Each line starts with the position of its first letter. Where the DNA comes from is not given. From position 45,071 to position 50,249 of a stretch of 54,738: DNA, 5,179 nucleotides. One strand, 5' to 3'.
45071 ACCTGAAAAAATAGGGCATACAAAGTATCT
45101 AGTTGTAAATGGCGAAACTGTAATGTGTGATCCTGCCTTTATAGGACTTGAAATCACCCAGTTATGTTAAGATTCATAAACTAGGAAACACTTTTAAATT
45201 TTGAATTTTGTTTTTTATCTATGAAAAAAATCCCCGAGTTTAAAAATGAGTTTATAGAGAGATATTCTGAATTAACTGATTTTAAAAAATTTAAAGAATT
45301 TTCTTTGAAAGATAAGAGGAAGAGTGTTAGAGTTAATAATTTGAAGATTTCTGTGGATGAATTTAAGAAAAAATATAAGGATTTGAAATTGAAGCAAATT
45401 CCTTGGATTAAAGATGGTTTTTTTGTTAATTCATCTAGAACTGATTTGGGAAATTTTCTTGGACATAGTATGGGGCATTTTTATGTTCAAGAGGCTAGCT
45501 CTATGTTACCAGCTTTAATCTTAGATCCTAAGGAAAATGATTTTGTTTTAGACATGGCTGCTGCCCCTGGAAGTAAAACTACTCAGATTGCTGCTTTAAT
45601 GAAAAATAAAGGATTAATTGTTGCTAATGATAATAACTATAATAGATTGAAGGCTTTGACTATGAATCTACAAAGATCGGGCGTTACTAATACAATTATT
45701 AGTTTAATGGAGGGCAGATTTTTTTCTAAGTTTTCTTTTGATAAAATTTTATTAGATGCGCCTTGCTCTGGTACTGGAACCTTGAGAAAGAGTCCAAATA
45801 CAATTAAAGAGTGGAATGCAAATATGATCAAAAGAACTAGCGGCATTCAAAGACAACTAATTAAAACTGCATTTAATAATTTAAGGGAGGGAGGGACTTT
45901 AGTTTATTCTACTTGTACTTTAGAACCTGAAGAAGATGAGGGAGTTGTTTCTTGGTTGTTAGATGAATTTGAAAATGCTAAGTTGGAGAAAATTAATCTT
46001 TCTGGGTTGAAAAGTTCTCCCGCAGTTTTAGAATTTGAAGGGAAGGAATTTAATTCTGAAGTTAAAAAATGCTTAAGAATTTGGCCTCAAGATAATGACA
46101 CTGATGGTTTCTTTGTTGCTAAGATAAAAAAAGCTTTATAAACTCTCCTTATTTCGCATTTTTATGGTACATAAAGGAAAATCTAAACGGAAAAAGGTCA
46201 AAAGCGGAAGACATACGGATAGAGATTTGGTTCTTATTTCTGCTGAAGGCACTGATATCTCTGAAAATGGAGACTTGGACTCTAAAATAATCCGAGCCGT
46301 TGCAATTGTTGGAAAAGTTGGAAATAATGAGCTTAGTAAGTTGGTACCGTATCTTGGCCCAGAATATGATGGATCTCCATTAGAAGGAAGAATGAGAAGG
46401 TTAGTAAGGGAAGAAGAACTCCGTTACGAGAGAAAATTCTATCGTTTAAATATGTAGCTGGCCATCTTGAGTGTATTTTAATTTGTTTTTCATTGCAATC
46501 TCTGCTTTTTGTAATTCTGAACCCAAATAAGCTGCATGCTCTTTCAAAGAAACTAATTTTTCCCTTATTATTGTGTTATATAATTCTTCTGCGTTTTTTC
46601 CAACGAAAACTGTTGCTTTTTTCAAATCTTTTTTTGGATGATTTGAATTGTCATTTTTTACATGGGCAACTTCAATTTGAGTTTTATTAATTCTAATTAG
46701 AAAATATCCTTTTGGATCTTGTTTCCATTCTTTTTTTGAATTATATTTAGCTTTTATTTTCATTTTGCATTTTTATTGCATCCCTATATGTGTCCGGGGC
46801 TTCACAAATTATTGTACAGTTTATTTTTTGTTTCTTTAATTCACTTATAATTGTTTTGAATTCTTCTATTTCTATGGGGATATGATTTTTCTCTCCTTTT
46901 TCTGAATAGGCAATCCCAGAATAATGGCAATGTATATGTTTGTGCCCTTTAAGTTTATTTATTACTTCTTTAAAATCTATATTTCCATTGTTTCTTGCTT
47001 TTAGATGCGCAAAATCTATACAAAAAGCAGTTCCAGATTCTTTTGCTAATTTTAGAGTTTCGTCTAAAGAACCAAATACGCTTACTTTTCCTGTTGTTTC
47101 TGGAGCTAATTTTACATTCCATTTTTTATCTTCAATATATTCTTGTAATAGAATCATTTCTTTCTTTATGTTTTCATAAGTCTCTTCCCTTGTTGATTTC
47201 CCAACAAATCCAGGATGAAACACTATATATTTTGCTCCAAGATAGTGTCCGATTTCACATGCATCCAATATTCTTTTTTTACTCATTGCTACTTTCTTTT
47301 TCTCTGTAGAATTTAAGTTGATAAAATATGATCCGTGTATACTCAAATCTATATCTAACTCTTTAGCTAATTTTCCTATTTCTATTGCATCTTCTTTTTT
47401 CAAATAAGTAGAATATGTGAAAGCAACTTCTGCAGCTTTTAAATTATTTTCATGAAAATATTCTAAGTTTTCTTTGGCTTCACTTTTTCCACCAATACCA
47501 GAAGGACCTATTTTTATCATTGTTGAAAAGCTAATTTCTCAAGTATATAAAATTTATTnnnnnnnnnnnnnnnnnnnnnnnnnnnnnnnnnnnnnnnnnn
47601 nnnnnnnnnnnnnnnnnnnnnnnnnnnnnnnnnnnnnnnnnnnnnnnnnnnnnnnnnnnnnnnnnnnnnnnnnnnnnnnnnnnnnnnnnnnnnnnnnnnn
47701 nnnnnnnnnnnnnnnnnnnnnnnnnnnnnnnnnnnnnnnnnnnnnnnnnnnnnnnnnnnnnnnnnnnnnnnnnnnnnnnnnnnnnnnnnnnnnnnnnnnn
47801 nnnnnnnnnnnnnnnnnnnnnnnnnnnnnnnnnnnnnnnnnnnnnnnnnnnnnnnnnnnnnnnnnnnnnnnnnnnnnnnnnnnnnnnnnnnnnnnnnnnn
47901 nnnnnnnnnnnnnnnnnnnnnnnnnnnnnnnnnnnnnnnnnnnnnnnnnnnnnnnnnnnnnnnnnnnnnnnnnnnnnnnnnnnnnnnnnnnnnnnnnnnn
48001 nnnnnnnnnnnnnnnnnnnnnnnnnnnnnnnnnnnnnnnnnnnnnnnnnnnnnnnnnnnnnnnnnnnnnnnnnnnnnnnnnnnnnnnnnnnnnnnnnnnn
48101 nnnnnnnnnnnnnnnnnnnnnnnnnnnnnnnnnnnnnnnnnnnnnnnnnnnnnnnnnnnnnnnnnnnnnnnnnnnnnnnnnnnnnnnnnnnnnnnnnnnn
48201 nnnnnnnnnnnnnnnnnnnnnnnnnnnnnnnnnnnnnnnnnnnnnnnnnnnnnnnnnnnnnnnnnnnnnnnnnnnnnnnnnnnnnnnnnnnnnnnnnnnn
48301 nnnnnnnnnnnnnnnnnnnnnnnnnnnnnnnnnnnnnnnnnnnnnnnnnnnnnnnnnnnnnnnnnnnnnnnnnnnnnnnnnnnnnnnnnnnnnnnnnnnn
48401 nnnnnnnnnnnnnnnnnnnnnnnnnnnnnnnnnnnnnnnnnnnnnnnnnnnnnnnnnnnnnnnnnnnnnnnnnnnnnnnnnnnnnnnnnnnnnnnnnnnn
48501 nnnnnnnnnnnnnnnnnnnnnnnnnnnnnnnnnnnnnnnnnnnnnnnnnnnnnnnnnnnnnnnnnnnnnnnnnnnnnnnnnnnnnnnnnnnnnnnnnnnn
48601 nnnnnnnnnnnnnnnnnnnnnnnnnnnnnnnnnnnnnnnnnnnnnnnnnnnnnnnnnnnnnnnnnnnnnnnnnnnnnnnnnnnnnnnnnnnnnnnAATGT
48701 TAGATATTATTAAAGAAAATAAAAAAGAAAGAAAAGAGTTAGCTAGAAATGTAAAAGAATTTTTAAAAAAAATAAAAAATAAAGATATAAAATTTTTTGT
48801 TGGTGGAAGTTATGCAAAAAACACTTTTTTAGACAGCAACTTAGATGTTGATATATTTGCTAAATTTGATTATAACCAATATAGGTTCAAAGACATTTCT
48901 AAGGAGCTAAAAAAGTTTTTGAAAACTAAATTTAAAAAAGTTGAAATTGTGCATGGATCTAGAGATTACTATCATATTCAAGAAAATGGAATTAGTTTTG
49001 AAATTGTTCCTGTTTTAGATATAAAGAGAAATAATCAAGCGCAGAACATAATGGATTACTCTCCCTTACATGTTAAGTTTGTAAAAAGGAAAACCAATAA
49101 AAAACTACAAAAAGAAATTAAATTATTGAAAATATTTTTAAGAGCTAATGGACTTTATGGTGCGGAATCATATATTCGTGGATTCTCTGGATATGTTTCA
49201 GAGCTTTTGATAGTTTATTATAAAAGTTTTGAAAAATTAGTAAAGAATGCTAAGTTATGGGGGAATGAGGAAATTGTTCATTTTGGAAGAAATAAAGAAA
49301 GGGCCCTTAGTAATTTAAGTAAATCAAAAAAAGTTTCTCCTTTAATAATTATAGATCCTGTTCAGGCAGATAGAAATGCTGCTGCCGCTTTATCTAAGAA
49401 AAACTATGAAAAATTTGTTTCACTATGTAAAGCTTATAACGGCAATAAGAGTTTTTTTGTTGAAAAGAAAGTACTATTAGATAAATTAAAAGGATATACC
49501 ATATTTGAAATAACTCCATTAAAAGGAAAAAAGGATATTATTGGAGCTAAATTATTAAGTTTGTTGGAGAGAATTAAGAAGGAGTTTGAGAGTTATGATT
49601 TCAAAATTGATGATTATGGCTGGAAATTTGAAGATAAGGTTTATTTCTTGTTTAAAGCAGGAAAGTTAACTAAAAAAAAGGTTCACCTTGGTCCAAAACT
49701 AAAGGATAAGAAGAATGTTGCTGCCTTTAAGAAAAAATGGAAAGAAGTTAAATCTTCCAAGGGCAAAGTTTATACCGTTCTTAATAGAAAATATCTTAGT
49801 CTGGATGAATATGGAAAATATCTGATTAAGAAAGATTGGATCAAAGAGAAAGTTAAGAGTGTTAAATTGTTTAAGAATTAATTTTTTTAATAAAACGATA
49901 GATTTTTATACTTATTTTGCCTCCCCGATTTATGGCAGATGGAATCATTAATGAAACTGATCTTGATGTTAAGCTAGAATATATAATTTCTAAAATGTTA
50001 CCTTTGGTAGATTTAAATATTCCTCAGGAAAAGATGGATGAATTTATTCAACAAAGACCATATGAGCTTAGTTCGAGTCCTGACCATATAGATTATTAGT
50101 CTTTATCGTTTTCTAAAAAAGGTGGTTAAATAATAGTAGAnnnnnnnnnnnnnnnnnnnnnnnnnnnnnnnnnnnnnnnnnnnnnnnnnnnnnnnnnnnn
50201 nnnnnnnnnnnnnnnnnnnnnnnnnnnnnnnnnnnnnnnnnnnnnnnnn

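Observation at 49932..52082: Candidate archaeal RiPP system: short peptide + radical SAM/SPASM + kinase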

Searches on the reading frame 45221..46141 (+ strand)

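Call 76: search_protein_families(library=pfam, proteins=[window:45221-46141:+], max_evalue=0.001)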
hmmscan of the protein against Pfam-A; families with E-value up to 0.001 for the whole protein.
window:45221-46141:+ (306 aa): 4 families
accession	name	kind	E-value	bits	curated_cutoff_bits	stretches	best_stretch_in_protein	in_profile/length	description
PF01189.24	Methyltr_RsmB-F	-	2.9e-58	197.3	27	1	98-303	1-199/199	16S rRNA methyltransferase RsmB/F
PF17125.10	Methyltr_RsmF_N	-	6e-16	59.1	34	1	9-92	3-86/86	N-terminal domain of 16S rRNA methyltransferase RsmF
PF13847.12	Methyltransf_31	-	7.7e-05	22.9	27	1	104-242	2-114/145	Methyltransferase domain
PF01728.25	FtsJ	-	0.00033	21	24.1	1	105-266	21-172/181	FtsJ-like methyltransferase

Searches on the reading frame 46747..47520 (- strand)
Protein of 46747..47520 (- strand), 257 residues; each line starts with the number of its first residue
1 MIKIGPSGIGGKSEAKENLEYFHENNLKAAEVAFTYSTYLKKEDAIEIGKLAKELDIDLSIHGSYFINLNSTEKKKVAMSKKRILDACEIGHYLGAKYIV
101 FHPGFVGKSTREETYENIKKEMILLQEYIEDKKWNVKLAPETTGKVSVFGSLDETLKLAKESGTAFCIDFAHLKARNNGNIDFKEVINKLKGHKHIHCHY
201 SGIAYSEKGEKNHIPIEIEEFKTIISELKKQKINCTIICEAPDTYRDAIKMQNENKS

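Call 3: search_protein_families(library=pfam, proteins=[window:46747-47520:-], max_evalue=0.01)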
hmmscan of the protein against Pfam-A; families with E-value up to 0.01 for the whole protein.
window:46747-47520:- (257 aa): 2 families
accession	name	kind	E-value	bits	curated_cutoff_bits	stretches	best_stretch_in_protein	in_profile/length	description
PF01261.30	AP_endonuc_2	-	8e-27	95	31.1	1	23-250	5-244/249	Xylose isomerase-like TIM barrel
PF03851.20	UvdE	-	2.1e-06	27.6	24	1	29-177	73-216/275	UV-endonuclease UvdE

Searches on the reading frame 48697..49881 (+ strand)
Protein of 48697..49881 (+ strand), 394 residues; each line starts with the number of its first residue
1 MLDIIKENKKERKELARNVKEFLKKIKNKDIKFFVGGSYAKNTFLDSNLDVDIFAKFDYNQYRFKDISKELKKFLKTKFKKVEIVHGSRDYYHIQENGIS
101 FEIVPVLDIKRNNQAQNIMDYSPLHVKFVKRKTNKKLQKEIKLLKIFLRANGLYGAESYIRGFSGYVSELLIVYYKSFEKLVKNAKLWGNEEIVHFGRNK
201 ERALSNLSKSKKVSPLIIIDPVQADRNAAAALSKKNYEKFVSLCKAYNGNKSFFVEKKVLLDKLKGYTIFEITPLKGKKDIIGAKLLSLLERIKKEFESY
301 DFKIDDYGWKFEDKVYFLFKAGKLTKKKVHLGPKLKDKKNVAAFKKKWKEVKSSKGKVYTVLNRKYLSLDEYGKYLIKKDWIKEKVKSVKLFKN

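Call 3: search_protein_families(library=pfam, proteins=[window:48697-49881:+], max_evalue=0.01)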
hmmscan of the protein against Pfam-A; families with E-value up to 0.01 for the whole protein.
window:48697-49881:+ (394 aa): 5 families
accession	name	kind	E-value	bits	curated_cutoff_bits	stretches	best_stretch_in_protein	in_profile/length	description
PF09249.16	tRNA_NucTransf2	-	1.2e-31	109.7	27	1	140-252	2-108/113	tRNA nucleotidyltransferase, second domain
PF18144.7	SMODS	-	2.8e-07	31.3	26.5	1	10-111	19-135/164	Second Messenger Oligonucleotide or Dinucleotide Synthetase domain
PF01909.29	NTP_transf_2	-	1.1e-05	26.2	21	1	17-76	2-66/93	Nucleotidyltransferase domain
PF21133.2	CAA_C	-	0.00022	21.4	22.2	1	280-367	18-110/144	CCA-adding enzyme, C-terminal domain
PF22600.2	MTPAP-like_central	-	0.0017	18.9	27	1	6-79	16-88/139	Poly(A) RNA polymerase, mitochondrial-like, central palm domain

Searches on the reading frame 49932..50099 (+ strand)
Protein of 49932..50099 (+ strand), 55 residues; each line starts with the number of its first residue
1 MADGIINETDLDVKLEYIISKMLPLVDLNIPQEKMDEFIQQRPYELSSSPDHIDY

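Call 3: search_protein_families(library=pfam, proteins=[window:49932-50099:+], max_evalue=0.01)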
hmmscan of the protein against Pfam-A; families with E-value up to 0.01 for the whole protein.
window:49932-50099:+ (55 aa): 0 families

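Call 4: search_protein_families(library=ncbifam, proteins=[window:49932-50099:+], max_evalue=0.01)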
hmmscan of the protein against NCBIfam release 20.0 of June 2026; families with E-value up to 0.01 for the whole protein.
window:49932-50099:+ (55 aa): 0 families

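Call 33: find_homologous_proteins(query=A2, max_evalue=10)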
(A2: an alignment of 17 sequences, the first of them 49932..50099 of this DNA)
Query A2 (17 sequences) (55 aa, profile of the alignment): 52 proteins with E <= 10 among 2727 candidates.
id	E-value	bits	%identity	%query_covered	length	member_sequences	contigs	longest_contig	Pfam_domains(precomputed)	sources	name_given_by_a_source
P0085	3.0e-17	80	64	76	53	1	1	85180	-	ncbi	-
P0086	1.2e-16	78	44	62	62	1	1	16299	-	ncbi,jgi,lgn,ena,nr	ncbi:hypothetical protein C0585_01930 [Candidatus Woesearchaeota archaeon]|nr:MAG: hypothetical prot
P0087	1.9e-16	77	41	62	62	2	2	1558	-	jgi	-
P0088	2.9e-16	77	41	62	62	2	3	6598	-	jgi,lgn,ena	-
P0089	3.1e-16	77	82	100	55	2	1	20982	-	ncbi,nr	ncbi:hypothetical protein HOG16_00295 [Candidatus Woesearchaeota archaeon]|nr:hypothetical protein [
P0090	3.1e-16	77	40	64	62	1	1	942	-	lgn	-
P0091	5.3e-16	76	100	100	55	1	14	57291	-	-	-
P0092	5.5e-16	76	34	64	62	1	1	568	-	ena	-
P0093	6.2e-16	76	43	64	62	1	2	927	-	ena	-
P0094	6.9e-16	76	82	100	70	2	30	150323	-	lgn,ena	-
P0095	8.1e-16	75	43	64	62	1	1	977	-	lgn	-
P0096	2.0e-15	74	37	64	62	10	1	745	-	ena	-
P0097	9.0e-15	72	37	64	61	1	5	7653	-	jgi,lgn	-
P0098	1.4e-14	71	36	76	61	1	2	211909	-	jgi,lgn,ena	-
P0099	1.7e-14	71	40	64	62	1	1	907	-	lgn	-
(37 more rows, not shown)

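Call 93: search_protein_families(library=padloc, proteins=[window:49932-50099:+], max_evalue=0.001)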
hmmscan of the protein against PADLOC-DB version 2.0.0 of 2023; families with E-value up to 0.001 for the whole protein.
window:49932-50099:+ (55 aa): 0 families
